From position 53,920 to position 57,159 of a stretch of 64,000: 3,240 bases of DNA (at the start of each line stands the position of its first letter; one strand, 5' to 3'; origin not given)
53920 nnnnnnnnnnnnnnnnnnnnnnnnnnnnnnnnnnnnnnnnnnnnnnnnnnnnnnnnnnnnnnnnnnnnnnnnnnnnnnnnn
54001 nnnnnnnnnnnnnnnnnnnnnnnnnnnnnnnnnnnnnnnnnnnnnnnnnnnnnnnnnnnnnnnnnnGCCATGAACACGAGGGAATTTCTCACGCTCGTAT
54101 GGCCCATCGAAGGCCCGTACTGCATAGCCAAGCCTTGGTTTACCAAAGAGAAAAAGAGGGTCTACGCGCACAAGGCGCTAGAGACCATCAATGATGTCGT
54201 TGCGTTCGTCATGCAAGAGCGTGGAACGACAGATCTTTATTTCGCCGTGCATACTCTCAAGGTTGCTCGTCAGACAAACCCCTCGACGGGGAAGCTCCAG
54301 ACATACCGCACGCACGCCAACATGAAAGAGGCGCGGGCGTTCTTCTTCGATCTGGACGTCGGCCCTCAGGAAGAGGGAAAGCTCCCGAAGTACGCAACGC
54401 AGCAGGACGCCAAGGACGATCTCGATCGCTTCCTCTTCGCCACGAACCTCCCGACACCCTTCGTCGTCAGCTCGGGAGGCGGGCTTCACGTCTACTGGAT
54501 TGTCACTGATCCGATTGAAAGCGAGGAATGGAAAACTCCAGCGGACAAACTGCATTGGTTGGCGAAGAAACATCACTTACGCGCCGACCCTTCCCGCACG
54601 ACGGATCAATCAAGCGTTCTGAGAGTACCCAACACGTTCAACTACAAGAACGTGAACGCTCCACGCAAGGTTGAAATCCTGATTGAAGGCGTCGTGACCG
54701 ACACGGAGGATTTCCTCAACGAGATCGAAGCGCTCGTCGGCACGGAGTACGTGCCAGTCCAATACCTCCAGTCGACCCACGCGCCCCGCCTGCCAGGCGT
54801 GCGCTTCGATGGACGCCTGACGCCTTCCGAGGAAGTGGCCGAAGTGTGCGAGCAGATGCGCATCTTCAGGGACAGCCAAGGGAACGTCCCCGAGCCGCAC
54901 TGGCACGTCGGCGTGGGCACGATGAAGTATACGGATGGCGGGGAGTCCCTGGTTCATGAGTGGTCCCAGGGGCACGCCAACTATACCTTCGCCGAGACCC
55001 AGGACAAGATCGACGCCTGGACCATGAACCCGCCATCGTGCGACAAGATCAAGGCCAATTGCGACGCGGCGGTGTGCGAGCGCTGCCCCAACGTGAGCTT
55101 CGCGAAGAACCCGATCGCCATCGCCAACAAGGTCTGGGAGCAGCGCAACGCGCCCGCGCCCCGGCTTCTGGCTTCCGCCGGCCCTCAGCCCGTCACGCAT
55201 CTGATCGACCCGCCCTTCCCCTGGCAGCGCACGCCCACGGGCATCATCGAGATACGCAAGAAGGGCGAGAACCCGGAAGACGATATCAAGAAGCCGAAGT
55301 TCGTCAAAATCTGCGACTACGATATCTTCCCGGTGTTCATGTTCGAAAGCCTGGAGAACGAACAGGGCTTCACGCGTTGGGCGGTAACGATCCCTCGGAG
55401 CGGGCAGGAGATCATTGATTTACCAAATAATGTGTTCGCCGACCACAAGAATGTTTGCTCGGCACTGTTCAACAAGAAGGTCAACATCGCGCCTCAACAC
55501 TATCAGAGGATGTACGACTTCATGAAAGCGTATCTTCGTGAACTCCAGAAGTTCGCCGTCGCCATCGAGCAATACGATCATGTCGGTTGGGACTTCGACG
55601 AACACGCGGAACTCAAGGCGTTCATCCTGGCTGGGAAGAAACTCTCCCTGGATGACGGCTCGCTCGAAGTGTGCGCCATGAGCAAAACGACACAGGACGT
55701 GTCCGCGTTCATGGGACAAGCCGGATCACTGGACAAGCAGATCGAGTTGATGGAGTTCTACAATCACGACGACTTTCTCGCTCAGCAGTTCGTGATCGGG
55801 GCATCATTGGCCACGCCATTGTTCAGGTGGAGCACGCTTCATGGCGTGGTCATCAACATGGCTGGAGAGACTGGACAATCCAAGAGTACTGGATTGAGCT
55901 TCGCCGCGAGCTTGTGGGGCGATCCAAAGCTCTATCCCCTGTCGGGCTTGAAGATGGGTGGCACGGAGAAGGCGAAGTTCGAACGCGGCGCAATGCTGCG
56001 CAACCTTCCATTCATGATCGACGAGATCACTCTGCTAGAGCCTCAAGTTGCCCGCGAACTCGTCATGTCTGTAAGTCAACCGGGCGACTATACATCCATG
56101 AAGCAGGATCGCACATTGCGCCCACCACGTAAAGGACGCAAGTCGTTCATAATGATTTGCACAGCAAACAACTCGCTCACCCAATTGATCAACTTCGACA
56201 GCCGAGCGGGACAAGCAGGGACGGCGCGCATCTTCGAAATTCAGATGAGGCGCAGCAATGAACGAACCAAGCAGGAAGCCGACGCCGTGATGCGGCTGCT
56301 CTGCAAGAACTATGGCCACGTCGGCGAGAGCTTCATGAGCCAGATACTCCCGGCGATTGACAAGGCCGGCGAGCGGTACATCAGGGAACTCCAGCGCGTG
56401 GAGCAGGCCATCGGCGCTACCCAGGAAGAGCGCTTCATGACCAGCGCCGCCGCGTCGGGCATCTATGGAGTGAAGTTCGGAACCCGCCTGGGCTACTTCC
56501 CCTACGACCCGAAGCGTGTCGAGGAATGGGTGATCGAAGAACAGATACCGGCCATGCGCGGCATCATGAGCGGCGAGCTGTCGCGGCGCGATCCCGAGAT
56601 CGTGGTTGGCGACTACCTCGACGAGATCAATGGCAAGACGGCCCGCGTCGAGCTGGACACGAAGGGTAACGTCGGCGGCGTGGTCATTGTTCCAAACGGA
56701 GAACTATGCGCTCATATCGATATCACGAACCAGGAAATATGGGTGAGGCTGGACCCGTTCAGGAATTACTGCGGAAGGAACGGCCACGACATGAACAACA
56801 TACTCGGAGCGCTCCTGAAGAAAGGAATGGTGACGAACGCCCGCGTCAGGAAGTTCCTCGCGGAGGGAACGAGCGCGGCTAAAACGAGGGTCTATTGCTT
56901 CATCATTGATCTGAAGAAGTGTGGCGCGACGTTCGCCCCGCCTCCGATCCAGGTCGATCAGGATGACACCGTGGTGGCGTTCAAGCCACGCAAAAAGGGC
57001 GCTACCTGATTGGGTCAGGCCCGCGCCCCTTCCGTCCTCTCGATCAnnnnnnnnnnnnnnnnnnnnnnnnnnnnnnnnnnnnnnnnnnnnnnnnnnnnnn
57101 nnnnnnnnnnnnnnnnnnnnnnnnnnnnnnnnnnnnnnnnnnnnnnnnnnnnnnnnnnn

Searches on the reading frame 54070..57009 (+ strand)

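Call 45: search_protein_families(library=pfam, max_evalue=0.001, proteins=[window:54070-57009:+])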
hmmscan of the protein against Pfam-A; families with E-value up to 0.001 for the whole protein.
window:54070-57009:+ (979 aa): 1 family
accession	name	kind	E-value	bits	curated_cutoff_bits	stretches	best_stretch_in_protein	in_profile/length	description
PF06048.17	DUF927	-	1.9e-14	54.5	22.6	1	451-665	62-261/284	Domain of unknown function (DUF927)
